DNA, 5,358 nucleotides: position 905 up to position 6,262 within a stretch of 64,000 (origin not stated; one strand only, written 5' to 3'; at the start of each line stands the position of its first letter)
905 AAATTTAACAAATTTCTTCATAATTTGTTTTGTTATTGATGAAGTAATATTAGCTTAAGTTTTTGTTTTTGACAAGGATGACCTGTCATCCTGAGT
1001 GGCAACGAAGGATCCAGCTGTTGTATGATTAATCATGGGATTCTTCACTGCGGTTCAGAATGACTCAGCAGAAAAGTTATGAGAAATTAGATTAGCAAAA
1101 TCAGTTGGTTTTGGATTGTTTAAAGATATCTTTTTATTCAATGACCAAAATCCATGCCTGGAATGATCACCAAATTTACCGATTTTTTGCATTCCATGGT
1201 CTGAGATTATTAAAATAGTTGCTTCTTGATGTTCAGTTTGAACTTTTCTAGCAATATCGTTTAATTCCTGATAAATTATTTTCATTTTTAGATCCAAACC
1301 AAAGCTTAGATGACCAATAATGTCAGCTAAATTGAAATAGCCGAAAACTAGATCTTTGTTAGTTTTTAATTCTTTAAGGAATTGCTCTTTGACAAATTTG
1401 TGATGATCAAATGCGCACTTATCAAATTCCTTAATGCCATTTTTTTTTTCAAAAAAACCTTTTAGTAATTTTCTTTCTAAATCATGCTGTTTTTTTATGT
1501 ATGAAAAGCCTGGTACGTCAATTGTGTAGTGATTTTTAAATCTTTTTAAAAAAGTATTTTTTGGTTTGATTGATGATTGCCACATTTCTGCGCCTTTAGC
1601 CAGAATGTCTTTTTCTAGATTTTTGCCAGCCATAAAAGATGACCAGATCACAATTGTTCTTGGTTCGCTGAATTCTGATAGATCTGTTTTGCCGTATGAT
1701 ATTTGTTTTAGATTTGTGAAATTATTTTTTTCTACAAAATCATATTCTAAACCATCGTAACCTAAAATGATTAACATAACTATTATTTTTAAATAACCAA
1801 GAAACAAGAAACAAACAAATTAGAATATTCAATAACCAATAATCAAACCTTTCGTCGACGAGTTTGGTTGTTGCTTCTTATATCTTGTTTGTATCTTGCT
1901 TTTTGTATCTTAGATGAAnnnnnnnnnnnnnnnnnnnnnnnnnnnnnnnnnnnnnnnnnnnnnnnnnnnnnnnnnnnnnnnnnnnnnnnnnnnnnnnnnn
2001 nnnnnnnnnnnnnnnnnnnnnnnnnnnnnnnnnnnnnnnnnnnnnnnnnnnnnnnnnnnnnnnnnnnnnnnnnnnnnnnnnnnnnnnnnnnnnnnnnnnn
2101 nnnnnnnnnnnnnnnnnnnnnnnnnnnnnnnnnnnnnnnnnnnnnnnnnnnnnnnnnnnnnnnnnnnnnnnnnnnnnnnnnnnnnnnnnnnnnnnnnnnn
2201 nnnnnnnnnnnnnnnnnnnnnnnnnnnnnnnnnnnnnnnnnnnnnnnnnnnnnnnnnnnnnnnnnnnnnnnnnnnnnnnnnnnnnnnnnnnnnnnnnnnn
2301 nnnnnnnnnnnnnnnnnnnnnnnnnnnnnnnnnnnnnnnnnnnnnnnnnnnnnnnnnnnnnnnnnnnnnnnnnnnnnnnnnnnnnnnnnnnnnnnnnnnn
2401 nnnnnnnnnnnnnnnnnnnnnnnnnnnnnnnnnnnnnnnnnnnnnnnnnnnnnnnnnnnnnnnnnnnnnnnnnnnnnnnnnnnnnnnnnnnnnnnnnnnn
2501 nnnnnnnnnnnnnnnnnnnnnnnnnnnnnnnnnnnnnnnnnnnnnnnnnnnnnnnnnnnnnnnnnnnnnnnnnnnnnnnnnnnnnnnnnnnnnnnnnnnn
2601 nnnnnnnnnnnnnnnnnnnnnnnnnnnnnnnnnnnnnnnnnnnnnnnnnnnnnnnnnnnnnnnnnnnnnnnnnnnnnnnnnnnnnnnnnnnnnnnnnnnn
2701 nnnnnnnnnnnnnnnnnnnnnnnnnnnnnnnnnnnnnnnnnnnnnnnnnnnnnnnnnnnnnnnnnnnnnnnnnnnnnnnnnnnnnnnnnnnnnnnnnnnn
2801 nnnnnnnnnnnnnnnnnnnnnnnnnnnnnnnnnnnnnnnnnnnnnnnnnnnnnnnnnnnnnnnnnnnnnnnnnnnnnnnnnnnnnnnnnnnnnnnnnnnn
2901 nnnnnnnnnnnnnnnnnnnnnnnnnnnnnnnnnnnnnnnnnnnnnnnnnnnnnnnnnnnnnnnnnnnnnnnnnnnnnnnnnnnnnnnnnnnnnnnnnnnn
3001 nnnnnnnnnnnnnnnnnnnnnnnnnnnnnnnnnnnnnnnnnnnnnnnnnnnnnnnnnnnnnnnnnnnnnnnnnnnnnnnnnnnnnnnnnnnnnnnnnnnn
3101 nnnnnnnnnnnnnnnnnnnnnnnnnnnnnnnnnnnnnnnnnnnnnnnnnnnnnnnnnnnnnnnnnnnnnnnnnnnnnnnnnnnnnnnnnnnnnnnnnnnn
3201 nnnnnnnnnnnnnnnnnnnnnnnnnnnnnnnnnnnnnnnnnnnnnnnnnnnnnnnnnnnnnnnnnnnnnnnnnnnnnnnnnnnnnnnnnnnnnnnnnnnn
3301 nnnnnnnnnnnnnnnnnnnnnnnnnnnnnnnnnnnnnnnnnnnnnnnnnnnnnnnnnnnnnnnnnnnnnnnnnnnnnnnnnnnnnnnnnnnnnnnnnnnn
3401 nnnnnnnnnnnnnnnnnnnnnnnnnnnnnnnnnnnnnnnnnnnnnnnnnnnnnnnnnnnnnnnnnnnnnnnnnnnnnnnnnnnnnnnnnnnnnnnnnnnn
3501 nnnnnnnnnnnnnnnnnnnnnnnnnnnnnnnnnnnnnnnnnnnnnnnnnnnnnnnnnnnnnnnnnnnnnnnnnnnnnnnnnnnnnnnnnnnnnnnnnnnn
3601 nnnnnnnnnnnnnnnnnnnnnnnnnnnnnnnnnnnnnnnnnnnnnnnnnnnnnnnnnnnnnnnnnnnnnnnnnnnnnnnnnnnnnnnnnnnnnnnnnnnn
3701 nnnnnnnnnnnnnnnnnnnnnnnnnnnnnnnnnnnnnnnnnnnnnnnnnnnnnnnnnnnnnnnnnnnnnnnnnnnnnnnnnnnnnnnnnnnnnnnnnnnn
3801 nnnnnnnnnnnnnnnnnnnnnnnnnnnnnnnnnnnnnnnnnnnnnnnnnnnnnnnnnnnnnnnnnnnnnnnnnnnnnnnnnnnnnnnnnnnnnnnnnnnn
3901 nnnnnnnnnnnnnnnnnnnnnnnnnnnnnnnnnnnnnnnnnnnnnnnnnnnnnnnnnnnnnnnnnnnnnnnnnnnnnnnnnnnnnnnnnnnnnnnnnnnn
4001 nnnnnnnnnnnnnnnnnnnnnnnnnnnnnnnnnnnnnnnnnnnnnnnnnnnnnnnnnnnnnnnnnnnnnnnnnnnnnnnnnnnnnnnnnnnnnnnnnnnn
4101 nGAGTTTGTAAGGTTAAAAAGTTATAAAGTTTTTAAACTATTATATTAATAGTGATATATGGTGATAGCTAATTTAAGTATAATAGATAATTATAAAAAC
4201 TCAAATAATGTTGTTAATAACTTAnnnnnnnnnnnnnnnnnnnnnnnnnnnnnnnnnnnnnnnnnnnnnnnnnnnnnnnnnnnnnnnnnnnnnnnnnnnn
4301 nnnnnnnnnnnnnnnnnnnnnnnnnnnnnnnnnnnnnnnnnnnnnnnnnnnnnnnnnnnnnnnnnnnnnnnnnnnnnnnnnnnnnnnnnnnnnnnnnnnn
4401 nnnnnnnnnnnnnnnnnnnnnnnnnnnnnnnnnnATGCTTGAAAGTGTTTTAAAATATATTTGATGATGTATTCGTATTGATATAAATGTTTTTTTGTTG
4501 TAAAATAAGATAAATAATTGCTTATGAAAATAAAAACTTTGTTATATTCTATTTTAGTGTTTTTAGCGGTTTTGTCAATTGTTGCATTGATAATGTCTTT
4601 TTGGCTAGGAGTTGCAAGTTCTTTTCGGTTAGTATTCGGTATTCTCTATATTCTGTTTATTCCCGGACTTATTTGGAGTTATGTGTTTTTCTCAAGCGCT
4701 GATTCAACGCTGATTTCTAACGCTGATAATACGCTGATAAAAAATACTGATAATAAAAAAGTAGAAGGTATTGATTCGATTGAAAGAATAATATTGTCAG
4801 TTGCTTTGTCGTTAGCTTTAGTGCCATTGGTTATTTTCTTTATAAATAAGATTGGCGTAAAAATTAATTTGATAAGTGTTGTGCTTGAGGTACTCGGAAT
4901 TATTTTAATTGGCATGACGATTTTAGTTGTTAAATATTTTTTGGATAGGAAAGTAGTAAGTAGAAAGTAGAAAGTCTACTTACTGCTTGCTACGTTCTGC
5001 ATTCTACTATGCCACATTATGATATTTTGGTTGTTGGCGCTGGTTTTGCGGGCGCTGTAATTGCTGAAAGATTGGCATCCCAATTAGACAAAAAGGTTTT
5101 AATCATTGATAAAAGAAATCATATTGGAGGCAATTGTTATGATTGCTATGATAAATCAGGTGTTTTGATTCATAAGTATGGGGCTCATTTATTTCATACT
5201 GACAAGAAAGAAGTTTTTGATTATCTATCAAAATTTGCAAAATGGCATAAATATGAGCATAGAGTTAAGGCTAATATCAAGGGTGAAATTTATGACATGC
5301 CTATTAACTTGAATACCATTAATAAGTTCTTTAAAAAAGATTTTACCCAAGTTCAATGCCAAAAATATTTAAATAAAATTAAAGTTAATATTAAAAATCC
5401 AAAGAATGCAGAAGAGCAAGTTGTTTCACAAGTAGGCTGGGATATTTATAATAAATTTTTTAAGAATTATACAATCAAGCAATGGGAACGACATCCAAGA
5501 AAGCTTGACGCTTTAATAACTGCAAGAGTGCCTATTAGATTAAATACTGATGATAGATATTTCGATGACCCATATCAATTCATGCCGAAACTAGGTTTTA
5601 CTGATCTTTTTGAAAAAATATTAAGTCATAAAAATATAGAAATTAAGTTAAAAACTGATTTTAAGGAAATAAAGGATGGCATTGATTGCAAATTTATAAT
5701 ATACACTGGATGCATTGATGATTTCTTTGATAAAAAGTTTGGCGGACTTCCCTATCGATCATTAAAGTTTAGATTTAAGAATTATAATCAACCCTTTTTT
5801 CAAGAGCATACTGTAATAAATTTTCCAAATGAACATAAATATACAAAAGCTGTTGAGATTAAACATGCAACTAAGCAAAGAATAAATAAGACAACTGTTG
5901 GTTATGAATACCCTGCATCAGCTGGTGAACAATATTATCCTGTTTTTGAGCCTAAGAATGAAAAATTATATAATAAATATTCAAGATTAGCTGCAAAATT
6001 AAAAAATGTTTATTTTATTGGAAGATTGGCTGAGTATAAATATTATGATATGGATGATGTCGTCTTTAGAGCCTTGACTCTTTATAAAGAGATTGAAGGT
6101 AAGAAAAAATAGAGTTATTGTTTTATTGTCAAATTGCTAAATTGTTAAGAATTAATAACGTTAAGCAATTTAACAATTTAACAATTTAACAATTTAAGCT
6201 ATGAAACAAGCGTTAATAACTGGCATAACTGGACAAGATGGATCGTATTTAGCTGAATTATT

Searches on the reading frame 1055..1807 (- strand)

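Call 10: search_protein_families(library=ncbifam, proteins=[window:1055-1807:-])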
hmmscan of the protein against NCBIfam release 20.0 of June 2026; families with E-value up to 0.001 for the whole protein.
window:1055-1807:- (250 aa): 0 families

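Call 25: search_protein_families(library=pfam, proteins=[window:1055-1807:-], max_evalue=0.01)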
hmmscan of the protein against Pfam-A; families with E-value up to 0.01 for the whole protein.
window:1055-1807:- (250 aa): 1 family
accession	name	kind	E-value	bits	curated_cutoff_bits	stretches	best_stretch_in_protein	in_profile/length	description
PF01663.27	Phosphodiest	-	1.1e-05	25.7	23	1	127-209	135-224/342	Type I phosphodiesterase / nucleotide pyrophosphatase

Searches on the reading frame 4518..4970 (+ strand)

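Call 10: search_protein_families(library=ncbifam, proteins=[window:4518-4970:+])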
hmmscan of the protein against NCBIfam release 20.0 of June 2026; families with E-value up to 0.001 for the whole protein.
window:4518-4970:+ (150 aa): 0 families

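Call 25: search_protein_families(library=pfam, proteins=[window:4518-4970:+], max_evalue=0.01)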
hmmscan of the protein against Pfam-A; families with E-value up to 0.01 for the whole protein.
window:4518-4970:+ (150 aa): 1 family
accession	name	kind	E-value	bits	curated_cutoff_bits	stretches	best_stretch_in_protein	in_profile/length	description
PF07760.16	DUF1616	-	4.2e-14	52.9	31.6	1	17-138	3-115/307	Protein of unknown function (DUF1616)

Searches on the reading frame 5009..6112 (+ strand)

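Call 10: search_protein_families(library=ncbifam, proteins=[window:5009-6112:+])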
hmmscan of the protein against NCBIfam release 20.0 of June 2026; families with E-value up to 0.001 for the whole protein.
window:5009-6112:+ (367 aa): 29 families (the best 25 are shown)
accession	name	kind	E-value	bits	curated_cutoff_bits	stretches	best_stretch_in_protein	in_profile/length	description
TIGR00031.1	UDP-GALP_mutase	equivalog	2.3e-111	372.4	303.75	1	4-361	2-375/378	UDP-galactopyranose mutase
NF005547.0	PRK07208.1-3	equivalog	2.3e-17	62.9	380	1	5-224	6-236/465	hypothetical protein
NF005548.0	PRK07208.1-4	equivalog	1.2e-13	50.5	389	1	5-168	5-168/488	hypothetical protein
NF005546.0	PRK07208.1-2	equivalog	1.1e-12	47.4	418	1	94-168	126-201/527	hypothetical protein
NF005545.0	PRK07208.1-1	equivalog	2.3e-09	36.2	451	1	3-161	7-165/504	hypothetical protein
NF005560.0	PRK07233.1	equivalog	3.4e-07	29.4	252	1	5-222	2-226/435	hypothetical protein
NF003585.0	PRK05249.1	equivalog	1e-06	27.6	465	1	3-45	6-47/464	Si-specific NAD(P)(+) transhydrogenase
TIGR01350.1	lipoamide_DH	equivalog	2.3e-06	26.6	408.8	1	3-44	1-40/461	dihydrolipoyl dehydrogenase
TIGR01813.1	flavo_cyto_c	subfamily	3.2e-06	26.1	285.45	1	5-45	1-41/444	flavocytochrome c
NF005549.0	PRK07208.1-5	equivalog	5.2e-06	25.2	587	1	92-169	125-202/534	hypothetical protein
NF008519.0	PRK11445.1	equivalog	2.2e-05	23.9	303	1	2-45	2-43/355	FAD-binding protein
TIGR00562.1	proto_IX_ox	equivalog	2.4e-05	23.1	97.85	1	5-76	4-74/470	protoporphyrinogen oxidase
NF004776.0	PRK06116.1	equivalog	2.7e-05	23.4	480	1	3-88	4-90/450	glutathione-disulfide reductase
NF004992.0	PRK06370.1-4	equivalog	3.7e-05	22.4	629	1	3-46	4-47/459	FAD-containing oxidoreductase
NF004991.0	PRK06370.1-3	subfamily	4.3e-05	22.3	620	1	2-44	34-74/509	FAD-containing oxidoreductase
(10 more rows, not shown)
